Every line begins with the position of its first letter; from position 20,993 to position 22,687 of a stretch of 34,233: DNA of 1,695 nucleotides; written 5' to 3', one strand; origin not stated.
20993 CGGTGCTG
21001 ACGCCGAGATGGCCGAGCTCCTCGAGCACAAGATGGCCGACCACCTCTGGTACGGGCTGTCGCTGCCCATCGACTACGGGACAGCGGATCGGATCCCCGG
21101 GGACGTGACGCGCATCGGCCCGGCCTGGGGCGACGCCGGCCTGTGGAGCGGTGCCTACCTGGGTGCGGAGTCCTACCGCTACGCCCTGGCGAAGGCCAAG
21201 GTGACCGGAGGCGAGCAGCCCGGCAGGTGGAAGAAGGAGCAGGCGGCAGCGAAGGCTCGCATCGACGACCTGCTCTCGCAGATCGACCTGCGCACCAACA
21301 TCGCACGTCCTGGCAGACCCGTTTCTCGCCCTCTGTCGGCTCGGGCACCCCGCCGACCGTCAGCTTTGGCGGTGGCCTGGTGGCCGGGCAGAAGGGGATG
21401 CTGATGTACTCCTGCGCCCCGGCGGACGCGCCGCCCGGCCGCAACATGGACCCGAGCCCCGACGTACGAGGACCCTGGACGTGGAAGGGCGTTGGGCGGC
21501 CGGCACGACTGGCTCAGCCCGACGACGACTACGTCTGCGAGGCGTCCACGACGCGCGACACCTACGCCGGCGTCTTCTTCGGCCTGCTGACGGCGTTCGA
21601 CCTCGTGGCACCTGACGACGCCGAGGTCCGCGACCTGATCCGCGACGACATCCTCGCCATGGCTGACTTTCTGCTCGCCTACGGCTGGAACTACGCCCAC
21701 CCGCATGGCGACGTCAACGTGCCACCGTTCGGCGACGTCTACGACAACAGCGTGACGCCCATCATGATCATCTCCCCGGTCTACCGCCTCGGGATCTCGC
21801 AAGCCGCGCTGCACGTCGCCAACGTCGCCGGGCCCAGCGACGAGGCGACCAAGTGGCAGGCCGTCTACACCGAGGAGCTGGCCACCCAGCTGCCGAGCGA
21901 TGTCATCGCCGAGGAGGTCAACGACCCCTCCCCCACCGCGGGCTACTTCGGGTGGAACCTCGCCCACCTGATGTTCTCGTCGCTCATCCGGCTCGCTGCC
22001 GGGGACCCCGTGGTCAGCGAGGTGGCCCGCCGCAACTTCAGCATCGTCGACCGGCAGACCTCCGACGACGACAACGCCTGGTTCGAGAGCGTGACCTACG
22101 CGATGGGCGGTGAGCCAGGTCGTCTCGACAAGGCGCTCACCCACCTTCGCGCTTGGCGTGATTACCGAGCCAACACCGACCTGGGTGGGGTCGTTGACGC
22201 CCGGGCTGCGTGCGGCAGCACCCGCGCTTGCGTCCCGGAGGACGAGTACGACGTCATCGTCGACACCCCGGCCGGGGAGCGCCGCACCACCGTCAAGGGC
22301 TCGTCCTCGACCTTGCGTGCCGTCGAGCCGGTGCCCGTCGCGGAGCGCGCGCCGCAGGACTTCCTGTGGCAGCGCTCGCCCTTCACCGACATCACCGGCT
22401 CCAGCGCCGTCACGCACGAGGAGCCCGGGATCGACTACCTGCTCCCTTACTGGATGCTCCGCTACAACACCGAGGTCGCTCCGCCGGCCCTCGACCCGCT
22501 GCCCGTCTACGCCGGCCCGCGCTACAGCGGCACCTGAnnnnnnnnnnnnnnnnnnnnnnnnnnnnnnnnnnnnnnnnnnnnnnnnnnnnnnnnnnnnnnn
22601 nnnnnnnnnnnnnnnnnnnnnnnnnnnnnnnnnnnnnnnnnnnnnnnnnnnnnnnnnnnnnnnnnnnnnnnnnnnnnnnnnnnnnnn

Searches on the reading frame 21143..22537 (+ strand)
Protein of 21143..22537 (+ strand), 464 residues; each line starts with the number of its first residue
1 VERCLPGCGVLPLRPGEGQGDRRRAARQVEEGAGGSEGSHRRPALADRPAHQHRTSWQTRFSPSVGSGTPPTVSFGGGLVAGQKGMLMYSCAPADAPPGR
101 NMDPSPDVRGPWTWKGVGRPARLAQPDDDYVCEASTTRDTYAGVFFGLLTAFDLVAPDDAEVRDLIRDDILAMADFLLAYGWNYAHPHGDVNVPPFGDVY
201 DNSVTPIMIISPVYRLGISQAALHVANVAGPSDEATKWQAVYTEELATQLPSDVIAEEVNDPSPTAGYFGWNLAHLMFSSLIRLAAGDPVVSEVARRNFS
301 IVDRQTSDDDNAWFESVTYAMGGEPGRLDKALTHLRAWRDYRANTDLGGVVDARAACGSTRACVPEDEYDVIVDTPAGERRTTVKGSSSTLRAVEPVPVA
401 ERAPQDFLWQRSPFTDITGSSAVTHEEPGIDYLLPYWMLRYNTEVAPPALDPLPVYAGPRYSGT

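Call 13: search_protein_families(library=pfam, proteins=[window:21143-22537:+], max_evalue=0.001)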
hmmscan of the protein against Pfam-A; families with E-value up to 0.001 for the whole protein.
window:21143-22537:+ (464 aa): 0 families

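Call 19: search_protein_families(library=pfam, proteins=[window:21143-22537:+], max_evalue=10)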
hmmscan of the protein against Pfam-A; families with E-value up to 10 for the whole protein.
window:21143-22537:+ (464 aa): 0 families

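Call 70: find_homologous_proteins(query=window:21143-22537:+, max_evalue=1e-10)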
Query window:21143-22537:+ (464 aa): 208 proteins with E <= 1e-10 among 8000 candidates; the best 120 are listed.
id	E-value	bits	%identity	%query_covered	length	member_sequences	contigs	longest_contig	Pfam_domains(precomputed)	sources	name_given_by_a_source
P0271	1.0e-270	917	96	88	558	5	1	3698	-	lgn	-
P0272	5.5e-237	805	84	88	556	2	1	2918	-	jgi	jgi:hypothetical protein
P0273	1.8e-236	804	84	88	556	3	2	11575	-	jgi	jgi:hypothetical protein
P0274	7.5e-230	782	80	88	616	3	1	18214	-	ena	-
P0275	4.3e-227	773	80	88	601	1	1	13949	-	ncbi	-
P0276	3.6e-218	743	79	88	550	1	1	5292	-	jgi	jgi:hypothetical protein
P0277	5.7e-218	743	78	88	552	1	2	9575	-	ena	-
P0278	5.6e-208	710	75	88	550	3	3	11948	-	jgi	jgi:hypothetical protein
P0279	5.5e-204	697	73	89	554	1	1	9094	-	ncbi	ncbi:MAG: hypothetical protein ABR549_01130 [Mycobacteriales bacterium]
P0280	8.2e-203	693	72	89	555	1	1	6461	-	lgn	-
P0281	2.3e-202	691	71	89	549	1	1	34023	-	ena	-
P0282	2.4e-199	681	72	88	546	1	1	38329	-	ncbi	-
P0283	7.4e-190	650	70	88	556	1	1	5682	-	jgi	jgi:hypothetical protein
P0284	7.7e-190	650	69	88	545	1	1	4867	-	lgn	-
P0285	2.5e-189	648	69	88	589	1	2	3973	-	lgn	-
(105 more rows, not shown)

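Call 78: predict_structure(alignment_id=A3)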
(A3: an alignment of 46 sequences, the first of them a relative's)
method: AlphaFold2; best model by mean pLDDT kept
length: 558 residues; sequences in the alignment: 46
mean_pLDDT: 88.5   pTM: 0.89
mean pLDDT of the five models: 88.5, 87.8, 87.6, 86.5, 85.6
residues with pLDDT >= 90: 380; 70-90: 113; 50-70: 51; < 50: 14
segments of 3 or more residues with pLDDT < 50: 1-7, 23-25
pLDDT, mean of each block of 10 residues (from residue 1): 44 53 49 72 96 97 97 96 93 94 99 96 98 98 94 81 77 82 95 93 91 96 89 90 99 99 97 76 71 67 78 97 98 97 88 75 86 95 94 93 90 97 96 92 92 94 92 94 92 86 81 93 96 98 96 86
secondary structure, 60 per line:
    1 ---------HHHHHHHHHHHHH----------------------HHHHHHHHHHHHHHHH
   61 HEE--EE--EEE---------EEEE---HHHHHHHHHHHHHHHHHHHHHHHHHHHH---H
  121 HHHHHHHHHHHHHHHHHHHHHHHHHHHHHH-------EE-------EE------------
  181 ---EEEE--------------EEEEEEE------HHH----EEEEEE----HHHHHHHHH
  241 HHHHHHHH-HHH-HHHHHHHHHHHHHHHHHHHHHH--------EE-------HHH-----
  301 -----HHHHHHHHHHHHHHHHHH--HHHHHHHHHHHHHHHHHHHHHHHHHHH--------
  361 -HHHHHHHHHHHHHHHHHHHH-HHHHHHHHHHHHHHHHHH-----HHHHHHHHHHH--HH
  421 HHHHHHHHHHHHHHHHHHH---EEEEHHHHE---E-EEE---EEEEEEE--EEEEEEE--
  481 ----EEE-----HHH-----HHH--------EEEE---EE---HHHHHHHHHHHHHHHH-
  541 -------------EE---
elements in order: H10-22 H45-61 E70-72 E82-85 H89-116 H120-150 E184-187 E202-208 E222-227 H232-248 H254-275 H306-323 H326-352 H362-381 H383-400 H406-416 H419-439 E443-446 H447-450 E457-459 E463-469 E472-478 E485-487 E512-515 H524-539

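Call 80: fold_search(model_id=the predicted structure, library=pdb)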
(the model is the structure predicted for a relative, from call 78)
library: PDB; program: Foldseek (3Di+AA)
matches with E <= 10: 436; with E <= 0.001: 0
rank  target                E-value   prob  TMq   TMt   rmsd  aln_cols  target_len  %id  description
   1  8u4a_A                1.9e-02  0.97  0.34  0.32  14.4       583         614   12  Crystal Structure of BlCel9A from Glycoside Hydrolase Family 9 in Complex with Cellotriose (released 2024-02-14)
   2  3vw5_A                3.0e-02  0.97  0.33  0.42  11.2       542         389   10  Crystal structure of sugar epimerase from ruminal bacterium (released 2013-06-26)
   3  8u49                  3.8e-02  0.90  0.33  0.31  14.9       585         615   11  The Apo Crystal Structure of BlCel9A from Glycoside Hydrolase Family 9 (released 2024-02-14)
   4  5o0s                  8.1e-02  0.95  0.27  0.21   8.9       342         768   13  Crystal structure of txGH116 (beta-glucosidase from Thermoanaerobacterium xylolyticum) in complex with unreacted beta Cy (released 2017-08-09)
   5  5fjs_B                8.8e-02  0.97  0.29  0.24   8.6       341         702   13  Bacterial beta-glucosidase reveals the structural and functional basis of genetic defects in human glucocerebrosidase  (released 2016-05-11)
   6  4v1s_A                1.0e-01  0.80  0.29  0.40  12.6       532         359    9  Structure of the GH76 alpha-mannanase BT2949 from Bacteroides thetaiotaomicron (released 2015-02-11)
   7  8ihx                  1.3e-01  0.85  0.34  0.42  14.5       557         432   11  X-ray crystal structure of N372D mutant of endo-1,4-beta glucanase from Eisenia fetida (released 2023-12-06)
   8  5bvu                  1.4e-01  0.92  0.28  0.21   8.7       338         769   13  Crystal structure of Thermoanaerobacterium xylolyticum GH116 beta-glucosidase (released 2016-05-18)
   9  5jtw_B                1.4e-01  0.69  0.19  0.17  17.4       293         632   13  Crystal structure of complement C4b re-refined using iMDFF (released 2016-08-10)
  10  7dkw_A                1.5e-01  0.92  0.29  0.22   8.5       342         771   13  Crystal structure of TxGH116 E441G nucleophile mutant from Thermoanaerobacterium xylanolyticum with autocondensation p (released 2021-06-23)
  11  8ihw                  1.6e-01  0.69  0.25  0.30  12.0       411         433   11  X-ray crystal structure of D43R mutant of endo-1,4-beta glucanase from Eisenia fetida (released 2023-12-06)
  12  8r06                  1.7e-01  0.91  0.28  0.22   8.7       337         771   14  CRYSTAL STRUCTURE OF THERMOANAEROBACTERIUM XYLANOLYTICUM GH116 BETA-GLUCOSIDASE WITH A COVALENTLY BOUND CYCLOPHELLITOL A (released 2023-11-22)
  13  8r1m_A                2.0e-01  0.89  0.28  0.22   8.7       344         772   13  Structure of TxGH116 with covalently bound N-azido-octyl aziridine (released 2024-10-02)
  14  1tf4_A                2.0e-01  0.72  0.34  0.32  13.1       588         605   11  ENDO/EXOCELLULASE FROM THERMOMONOSPORA (released 1997-09-04)
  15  5npf                  2.2e-01  0.84  0.27  0.21   8.8       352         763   13  Crystal structure of txGH116 (beta-glucosidase from Thermoanaerobacterium xylolyticum) in complex with beta Cyclophellit (released 2017-08-09)
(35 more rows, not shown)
